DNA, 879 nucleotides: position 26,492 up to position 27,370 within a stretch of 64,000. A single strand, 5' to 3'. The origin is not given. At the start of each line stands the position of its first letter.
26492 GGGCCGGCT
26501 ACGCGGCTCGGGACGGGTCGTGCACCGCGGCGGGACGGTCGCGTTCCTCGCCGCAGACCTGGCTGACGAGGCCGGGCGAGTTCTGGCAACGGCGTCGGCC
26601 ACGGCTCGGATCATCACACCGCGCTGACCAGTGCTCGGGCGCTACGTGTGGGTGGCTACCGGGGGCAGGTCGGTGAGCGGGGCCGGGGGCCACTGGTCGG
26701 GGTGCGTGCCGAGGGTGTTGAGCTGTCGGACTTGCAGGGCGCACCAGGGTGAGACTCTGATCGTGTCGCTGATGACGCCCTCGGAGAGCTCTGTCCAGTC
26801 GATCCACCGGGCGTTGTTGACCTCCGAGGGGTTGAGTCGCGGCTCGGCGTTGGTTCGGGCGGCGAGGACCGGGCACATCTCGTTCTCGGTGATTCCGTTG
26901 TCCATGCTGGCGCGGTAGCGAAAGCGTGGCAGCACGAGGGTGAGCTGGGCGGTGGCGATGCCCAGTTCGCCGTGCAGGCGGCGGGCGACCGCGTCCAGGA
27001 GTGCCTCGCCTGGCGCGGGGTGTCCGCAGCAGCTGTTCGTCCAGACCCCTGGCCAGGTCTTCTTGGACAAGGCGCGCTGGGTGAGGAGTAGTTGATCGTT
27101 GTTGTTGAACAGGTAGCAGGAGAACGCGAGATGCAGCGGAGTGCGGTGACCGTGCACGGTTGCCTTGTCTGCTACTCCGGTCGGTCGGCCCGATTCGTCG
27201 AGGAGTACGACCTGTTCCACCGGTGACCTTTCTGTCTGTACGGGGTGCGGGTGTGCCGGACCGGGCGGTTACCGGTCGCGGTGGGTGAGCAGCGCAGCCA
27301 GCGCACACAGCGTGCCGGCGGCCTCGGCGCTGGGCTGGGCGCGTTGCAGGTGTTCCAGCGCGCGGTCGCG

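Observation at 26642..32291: Candidate geosmin nanocompartment: Family 2B encapsulin + geosmin synthase + prenyl synthase + IDI in one operon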

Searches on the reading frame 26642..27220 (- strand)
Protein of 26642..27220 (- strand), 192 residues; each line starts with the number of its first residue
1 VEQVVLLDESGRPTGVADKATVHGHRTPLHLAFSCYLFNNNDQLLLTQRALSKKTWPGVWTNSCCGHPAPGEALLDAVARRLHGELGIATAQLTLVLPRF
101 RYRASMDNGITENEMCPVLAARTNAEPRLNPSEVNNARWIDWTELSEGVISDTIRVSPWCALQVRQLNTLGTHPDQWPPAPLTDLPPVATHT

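Call 7: search_protein_families(library=pfam, proteins=[window:26642-27220:-], max_evalue=0.01)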
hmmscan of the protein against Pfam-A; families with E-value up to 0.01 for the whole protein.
window:26642-27220:- (192 aa): 1 family
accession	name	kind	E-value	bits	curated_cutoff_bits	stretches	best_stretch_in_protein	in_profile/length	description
PF00293.34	NUDIX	-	9.2e-21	74.7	21.1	1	29-150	2-124/134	NUDIX domain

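Call 8: search_protein_families(library=ncbifam, proteins=[window:26642-27220:-], max_evalue=0.01)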
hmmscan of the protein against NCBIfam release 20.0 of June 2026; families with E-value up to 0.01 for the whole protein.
window:26642-27220:- (192 aa): 9 families
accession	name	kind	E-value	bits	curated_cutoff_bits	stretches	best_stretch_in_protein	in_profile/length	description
NF002995.0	PRK03759.1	equivalog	4.7e-75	251.3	127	1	2-173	7-178/185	isopentenyl-diphosphate Delta-isomerase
TIGR02150.1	IPP_isom_1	equivalog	3.7e-50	169.9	105.8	1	4-163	1-158/159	isopentenyl-diphosphate delta-isomerase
NF006530.0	PRK08999.1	equivalog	4.6e-06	25.9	245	1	37-97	13-71/315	Nudix family hydrolase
NF041653.1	Nud_hyd_Meth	equivalog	2.7e-05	24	300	1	29-158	26-151/170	Nudix hydrolase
NF012016.0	PRK15472.1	equivalog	0.00014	21.6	95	1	34-89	7-61/141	nucleoside triphosphatase NudI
NF006961.0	PRK09438.1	equivalog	0.0003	20.3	103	1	38-152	16-136/151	dihydroneopterin triphosphate diphosphatase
NF011922.0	PRK15393.1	equivalog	0.001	18.8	152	1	29-93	37-101/182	NUDIX hydrolase YfcD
NF001299.0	PRK00241.1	equivalog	0.0022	17.5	158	1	40-146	144-239/263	NAD(+) diphosphatase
NF007834.0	PRK10546.1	equivalog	0.0054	16.5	156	1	38-91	11-62/135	pyrimidine (deoxy)nucleoside triphosphate diphosphatase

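Call 62: find_homologous_proteins(query=window:26645-27220:-, max_evalue=1e-30)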
Query seq(192 aa) (192 aa): 7640 proteins with E <= 1e-30 among 7859 candidates; the best 120 are listed.
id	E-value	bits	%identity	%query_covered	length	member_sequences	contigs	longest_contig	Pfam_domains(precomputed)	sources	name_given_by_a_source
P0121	1.9e-127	441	99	100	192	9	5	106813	PF00293.35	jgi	jgi:isopentenyl-diphosphate delta-isomerase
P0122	1.1e-93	331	78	98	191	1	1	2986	PF00293.35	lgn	-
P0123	9.6e-77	275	64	98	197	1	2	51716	PF00293.35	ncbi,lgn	ncbi:MAG: isopentenyl-diphosphate Delta-isomerase [Haloechinothrix sp.]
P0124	6.6e-76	272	63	98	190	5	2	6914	PF00293.35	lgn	-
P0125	1.1e-75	272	63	99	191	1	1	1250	PF00293.35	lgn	-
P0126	3.0e-75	270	62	97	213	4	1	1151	PF00293.35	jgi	-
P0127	7.0e-75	269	63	100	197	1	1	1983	PF00293.35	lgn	-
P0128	8.8e-75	269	63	98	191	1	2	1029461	PF00293.35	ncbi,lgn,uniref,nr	ncbi:isopentenyl-diphosphate delta-isomerase [Amycolatopsis arida]|uniref:Isopentenyl-diphosphate De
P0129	2.7e-74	267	66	92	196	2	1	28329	PF00293.35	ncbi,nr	ncbi:MAG TPA: isopentenyl-diphosphate Delta-isomerase [Pseudonocardiaceae bacterium]|nr:isopentenyl-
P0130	3.6e-74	267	63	98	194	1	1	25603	PF00293.35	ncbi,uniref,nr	ncbi:isopentenyl-diphosphate Delta-isomerase [Solihabitans fulvus]|uniref:Isopentenyl-diphosphate De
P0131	4.5e-74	266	64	98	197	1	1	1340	PF00293.35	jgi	jgi:isopentenyl-diphosphate delta-isomerase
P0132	5.5e-74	266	62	99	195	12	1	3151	PF00293.35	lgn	-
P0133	1.2e-73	265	63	98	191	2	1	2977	PF00293.35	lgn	-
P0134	1.3e-73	265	61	100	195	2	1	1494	PF00293.35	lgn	-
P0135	1.9e-73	264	63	98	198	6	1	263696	PF00293.35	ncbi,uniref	ncbi:isopentenyl-diphosphate Delta-isomerase [Actinopolyspora saharensis]|uniref:isopentenyl-diphosp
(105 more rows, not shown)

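Call 63: find_encoding_contigs(protein=P0122, flank=8000, max_places=3)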
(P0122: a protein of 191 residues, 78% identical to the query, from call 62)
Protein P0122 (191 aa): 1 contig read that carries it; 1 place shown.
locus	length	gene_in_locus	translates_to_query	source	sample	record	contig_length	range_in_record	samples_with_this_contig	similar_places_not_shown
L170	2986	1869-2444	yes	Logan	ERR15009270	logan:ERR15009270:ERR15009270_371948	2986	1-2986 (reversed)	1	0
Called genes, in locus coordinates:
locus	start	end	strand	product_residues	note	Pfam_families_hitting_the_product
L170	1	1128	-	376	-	?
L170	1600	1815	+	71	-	-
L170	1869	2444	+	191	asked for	PF00293:NUDIX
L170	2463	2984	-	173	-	?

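Call 64: find_encoding_contigs(protein=P0121, flank=7000, max_places=6)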
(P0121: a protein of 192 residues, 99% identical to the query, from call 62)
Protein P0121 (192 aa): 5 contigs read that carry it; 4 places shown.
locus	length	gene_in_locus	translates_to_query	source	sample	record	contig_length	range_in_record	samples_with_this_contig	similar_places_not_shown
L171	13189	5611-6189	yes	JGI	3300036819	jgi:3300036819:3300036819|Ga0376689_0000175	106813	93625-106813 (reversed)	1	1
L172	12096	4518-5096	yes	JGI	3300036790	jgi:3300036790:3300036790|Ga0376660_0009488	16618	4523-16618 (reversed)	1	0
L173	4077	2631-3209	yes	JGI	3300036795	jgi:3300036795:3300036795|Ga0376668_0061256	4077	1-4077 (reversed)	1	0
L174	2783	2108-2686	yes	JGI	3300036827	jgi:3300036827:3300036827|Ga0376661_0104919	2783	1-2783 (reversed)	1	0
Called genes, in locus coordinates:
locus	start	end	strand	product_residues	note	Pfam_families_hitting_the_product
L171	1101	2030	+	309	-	PF19307:SrpI-like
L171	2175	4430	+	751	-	PF19086:Terpene_syn_C_2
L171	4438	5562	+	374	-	PF00348:polyprenyl_synt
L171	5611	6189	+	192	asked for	PF00293:NUDIX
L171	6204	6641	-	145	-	PF03061:4HBT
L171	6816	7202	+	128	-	-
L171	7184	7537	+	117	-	PF00005:ABC_tran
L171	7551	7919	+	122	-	-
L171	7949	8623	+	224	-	-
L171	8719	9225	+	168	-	PF00583:Acetyltransf_1, PF13508:Acetyltransf_7 (weak)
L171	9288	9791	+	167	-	PF13669:Glyoxalase_4 (faint), PF00903:Glyoxalase, PF18029:Glyoxalase_6 (weak)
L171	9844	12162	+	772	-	PF13625:Helicase_C_3, PF13280:WYL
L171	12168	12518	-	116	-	PF01850:PIN (weak)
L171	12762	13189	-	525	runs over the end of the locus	PF02366:PMT, PF16192:PMT_4TMC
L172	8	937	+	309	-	PF19307:SrpI-like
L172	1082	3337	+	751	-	PF19086:Terpene_syn_C_2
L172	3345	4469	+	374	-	PF00348:polyprenyl_synt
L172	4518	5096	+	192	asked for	PF00293:NUDIX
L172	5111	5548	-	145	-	PF03061:4HBT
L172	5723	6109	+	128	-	-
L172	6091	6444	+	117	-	PF00005:ABC_tran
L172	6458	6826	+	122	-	-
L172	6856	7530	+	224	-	-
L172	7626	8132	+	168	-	PF00583:Acetyltransf_1, PF13508:Acetyltransf_7 (weak)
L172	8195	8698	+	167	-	PF13669:Glyoxalase_4 (faint), PF00903:Glyoxalase, PF18029:Glyoxalase_6 (weak)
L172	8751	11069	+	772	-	PF13625:Helicase_C_3, PF13280:WYL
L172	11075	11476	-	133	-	PF01850:PIN (weak)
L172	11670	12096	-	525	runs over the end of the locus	PF02366:PMT, PF16192:PMT_4TMC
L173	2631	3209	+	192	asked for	PF00293:NUDIX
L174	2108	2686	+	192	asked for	PF00293:NUDIX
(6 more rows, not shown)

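Call 75: search_solved_structures(query=window:26645-27220:-, max_evalue=1e-10, show_alignments=1)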
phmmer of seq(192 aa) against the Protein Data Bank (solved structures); distinct sequences matched with E-value up to 1e-10: 13.
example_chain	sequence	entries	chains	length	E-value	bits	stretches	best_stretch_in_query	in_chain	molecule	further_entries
3hyq_A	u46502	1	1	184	2.3e-50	174.3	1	2-164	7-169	Isopentenyl-diphosphate Delta-isomerase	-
1i9a_A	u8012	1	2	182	4.1e-47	163.7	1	2-165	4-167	ISOPENTENYL-DIPHOSPHATE DELTA-ISOMERASE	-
1nfs_A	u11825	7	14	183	4.1e-47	163.7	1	2-165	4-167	ISOPENTENYL-DIPHOSPHATE DELTA-ISOMERASE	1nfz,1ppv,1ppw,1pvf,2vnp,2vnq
1x84_A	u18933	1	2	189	4.6e-47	163.5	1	2-165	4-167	Isopentenyl-diphosphate delta-isomerase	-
1hzt_A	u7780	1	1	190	4.7e-47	163.5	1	2-165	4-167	ISOPENTENYL DIPHOSPHATE DELTA-ISOMERASE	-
2b2k_A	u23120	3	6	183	1.5e-46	161.9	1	2-165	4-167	Isopentenyl-diphosphate delta-isomerase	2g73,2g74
1x83_A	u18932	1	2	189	1.7e-46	161.7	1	2-165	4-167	Isopentenyl-diphosphate delta-isomerase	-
1ow2_A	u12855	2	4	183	7.5e-46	159.6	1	2-165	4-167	ISOPENTENYL-DIPHOSPHATE DELTA-ISOMERASE | ISOPENTENYL DIPHOSPHATE DELTA-ISOMERASE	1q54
1hx3_A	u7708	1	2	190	8.6e-46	159.4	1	2-165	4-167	ISOPENTENYL DIPHOSPHATE DELTA-ISOMERASE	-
1r67_A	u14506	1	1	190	8.9e-46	159.3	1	2-165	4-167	Isopentenyl-diphosphate delta-isomerase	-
2icj_A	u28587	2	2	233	9.1e-19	71.2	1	2-161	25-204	Isopentenyl-diphosphate delta isomerase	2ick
2dho_A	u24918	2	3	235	9.3e-19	71.1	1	2-161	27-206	Isopentenyl-diphosphate delta-isomerase 1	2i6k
2pny_A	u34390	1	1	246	2.7e-16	63.1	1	2-162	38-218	Isopentenyl-diphosphate Delta-isomerase 2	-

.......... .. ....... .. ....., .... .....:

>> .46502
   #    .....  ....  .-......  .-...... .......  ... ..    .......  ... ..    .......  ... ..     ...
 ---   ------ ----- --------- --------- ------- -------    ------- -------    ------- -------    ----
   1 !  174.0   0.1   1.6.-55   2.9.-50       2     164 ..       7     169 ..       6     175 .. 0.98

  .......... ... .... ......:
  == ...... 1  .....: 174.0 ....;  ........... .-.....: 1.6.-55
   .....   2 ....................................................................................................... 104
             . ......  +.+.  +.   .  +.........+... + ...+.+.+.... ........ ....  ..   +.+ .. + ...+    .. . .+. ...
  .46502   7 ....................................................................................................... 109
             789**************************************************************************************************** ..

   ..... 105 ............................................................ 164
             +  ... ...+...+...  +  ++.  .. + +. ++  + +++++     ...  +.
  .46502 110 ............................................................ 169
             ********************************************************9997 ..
